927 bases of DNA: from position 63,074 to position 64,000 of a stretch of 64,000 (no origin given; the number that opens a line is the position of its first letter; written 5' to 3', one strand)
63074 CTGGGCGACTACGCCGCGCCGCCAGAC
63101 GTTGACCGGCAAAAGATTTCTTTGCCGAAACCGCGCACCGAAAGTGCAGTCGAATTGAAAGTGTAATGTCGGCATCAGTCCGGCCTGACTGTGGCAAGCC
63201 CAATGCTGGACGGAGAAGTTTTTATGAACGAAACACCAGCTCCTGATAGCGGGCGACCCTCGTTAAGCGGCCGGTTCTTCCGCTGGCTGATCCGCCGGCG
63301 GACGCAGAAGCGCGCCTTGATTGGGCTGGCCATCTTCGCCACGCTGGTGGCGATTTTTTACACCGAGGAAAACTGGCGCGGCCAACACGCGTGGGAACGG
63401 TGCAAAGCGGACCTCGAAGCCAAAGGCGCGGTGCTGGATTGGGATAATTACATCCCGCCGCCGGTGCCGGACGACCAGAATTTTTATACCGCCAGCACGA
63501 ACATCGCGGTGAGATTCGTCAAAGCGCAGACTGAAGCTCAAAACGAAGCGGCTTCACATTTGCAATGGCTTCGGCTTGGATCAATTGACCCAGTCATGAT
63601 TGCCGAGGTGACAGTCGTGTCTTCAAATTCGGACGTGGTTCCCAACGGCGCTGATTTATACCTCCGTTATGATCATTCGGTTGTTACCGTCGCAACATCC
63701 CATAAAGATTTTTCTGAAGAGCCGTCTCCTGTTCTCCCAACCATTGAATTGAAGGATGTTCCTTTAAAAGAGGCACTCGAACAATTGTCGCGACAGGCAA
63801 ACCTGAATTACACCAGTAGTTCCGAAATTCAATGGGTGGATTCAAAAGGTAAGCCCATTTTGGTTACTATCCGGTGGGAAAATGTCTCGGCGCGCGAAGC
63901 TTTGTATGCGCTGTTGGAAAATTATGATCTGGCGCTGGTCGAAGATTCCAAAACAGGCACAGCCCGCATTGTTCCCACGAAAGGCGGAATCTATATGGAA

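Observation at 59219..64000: Tandem duplicated three-gene cassettes: ECF sigma, anti-sigma-like membrane protein, and a membrane-anchored 'TEENWRG' protein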

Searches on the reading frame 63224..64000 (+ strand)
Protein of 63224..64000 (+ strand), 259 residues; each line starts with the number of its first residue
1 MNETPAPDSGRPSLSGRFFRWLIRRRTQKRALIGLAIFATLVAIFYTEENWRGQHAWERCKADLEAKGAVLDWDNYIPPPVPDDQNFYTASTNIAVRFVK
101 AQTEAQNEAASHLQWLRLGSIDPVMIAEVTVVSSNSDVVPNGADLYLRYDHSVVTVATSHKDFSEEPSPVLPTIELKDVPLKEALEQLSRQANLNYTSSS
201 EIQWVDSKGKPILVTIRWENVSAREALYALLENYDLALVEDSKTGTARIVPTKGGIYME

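Call 3: search_protein_families(library=pfam, proteins=[window:63224-64000:+], max_evalue=1)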
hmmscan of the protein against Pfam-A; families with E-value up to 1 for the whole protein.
window:63224-64000:+ (259 aa): 1 family
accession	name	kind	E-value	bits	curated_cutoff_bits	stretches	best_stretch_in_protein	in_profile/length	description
PF07660.19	STN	-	8.4e-05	22.7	28.4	1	172-198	16-42/52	Secretin and TonB N terminus short domain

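Call 4: search_protein_families(library=ncbifam, proteins=[window:63224-64000:+], max_evalue=1)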
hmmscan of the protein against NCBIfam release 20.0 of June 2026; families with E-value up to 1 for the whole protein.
window:63224-64000:+ (259 aa): 1 family
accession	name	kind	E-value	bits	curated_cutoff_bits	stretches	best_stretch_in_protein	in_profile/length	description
TIGR02515.1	IV_pilus_PilQ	subfamily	0.11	11.5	284.35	1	173-238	5-62/428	type IV pilus secretin PilQ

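Call 26: find_homologous_proteins(query=window:63224-64000:+, max_evalue=0.001)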
Query window:63224-64000:+ (259 aa): 35 proteins with E <= 0.001 among 1614 candidates.
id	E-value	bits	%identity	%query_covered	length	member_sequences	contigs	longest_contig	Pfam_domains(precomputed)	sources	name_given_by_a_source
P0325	3.5e-49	186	69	47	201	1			-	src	-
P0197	2.2e-40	157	69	39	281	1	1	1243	-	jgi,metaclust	metaclust:\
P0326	3.2e-38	150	66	46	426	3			-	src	-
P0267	7.9e-38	149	40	85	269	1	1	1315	-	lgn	-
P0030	8.0e-36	142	51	53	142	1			-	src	-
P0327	2.9e-32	130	48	54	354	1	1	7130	-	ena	-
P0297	7.9e-32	129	50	48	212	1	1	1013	-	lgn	-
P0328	1.2e-31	128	54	47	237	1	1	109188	-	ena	-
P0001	1.9e-31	128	70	31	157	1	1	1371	-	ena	-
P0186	1.8e-29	121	77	27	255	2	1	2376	-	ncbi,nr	ncbi:MAG TPA: hypothetical protein VFC85_03900, partial [Verrucomicrobiae bacterium]|nr:hypothetical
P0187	2.9e-28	117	62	40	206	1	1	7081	-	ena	-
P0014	3.0e-28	117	58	42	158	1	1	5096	-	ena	-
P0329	3.9e-28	117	51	53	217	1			-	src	-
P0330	6.9e-28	116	49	54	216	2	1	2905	-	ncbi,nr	ncbi:MAG TPA: hypothetical protein VGV18_13225, partial [Verrucomicrobiae bacterium]|nr:hypothetical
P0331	9.1e-28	116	50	51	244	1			-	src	-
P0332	5.3e-27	113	62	37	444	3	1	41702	-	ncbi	-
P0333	6.5e-27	113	38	74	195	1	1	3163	-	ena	-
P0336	5.7e-25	106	63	35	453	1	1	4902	-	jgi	jgi:hypothetical protein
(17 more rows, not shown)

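Call 62: search_protein_families(library=pfam, proteins=[P0333, P0325, P0326, P0327, P0332, P0336], max_evalue=1)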
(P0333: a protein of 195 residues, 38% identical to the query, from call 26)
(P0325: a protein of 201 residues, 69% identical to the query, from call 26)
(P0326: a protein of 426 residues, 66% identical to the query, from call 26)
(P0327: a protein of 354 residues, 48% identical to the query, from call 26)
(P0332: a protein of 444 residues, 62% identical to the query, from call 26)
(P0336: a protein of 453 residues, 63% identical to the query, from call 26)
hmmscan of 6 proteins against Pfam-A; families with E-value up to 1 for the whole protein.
P0333 (195 aa): 0 families

P0325 (201 aa): 1 family
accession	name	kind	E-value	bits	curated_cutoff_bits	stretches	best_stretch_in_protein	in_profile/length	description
PF11198.13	DUF2857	-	0.053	13.6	36.8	1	7-72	83-148/174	Protein of unknown function (DUF2857)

P0326 (426 aa): 0 families

P0327 (354 aa): 0 families

P0332 (444 aa): 3 families
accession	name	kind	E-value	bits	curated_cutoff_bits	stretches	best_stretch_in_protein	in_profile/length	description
PF19942.4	DUF6404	-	0.025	15.4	27.6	1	43-91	38-87/115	Family of unknown function (DUF6404)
PF12279.13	DUF3619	-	0.075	13.9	22.2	0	63-101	60-98/130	Protein of unknown function (DUF3619)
PF04103.21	CD20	-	0.11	13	27.9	0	55-115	40-101/156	CD20-like family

P0336 (453 aa): 4 families
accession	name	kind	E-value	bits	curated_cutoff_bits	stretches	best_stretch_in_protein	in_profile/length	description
PF00515.34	TPR_1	-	0.0046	17.2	27.8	1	164-184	1-21/34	Tetratricopeptide repeat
PF08334.16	T2SSG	-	0.031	14.8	21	1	372-436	18-97/108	Type II secretion system (T2SS), protein G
PF07719.23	TPR_2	-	0.057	14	27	1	164-185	1-22/34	Tetratricopeptide repeat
PF13424.12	TPR_12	-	0.32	11.7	30.1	0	162-185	43-66/77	Tetratricopeptide repeat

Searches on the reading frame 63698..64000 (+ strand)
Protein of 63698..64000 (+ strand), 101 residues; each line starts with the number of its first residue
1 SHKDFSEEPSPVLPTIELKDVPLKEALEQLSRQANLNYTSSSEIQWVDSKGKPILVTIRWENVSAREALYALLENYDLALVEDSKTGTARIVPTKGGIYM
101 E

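Call 50: search_solved_structures(query=window:63698-64000:+, max_evalue=10, show_alignments=3)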
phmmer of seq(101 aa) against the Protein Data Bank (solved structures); distinct sequences matched with E-value up to 10: 1.
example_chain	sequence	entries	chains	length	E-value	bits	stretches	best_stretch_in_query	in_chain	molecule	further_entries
4ar0_A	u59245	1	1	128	1.6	12.4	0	15-43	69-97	TYPE IV PILUS BIOGENESIS AND COMPETENCE PROTEIN PILQ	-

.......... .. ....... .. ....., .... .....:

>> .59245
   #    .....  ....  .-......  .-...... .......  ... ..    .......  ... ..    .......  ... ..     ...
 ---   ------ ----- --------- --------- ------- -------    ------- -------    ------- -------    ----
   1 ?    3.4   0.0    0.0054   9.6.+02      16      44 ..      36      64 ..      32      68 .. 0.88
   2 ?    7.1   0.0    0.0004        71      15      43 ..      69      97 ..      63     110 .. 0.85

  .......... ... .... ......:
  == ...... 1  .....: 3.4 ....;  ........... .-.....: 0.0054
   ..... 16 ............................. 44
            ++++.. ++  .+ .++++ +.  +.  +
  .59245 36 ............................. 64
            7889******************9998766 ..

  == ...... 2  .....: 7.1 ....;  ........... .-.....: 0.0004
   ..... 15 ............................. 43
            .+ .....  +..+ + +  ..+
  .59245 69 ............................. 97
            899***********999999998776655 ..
